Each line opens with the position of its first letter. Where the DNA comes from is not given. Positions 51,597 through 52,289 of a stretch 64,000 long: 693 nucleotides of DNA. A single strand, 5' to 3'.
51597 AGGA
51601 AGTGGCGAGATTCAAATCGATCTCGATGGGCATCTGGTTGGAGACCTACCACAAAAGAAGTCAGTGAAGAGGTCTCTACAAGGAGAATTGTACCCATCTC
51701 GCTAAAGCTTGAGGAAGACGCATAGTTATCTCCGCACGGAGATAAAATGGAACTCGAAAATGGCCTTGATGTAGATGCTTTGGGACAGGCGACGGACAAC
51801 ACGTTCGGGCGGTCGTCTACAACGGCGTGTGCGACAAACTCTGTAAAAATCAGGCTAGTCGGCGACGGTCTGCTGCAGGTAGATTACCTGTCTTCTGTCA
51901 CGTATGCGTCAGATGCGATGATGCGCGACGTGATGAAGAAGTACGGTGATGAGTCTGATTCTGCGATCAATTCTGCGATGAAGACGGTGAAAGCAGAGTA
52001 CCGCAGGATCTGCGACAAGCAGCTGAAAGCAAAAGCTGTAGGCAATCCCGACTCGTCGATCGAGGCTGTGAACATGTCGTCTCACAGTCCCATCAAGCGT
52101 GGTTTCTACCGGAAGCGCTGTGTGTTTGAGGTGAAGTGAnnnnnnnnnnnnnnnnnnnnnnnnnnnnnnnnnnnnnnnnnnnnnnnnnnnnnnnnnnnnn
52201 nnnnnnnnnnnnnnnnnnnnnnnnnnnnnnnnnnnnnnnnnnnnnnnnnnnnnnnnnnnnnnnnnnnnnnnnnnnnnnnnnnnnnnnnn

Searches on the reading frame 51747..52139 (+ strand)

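Call 56: search_protein_families(library=pfam, proteins=[window:51747-52139:+], max_evalue=1)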
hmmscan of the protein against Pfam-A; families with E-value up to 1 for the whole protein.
window:51747-52139:+ (130 aa): 1 family
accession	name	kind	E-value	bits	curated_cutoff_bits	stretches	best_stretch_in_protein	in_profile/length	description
PF19205.5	DUF5877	-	0.028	13.2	38.3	1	53-101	384-432/548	Family of unknown function (DUF5877)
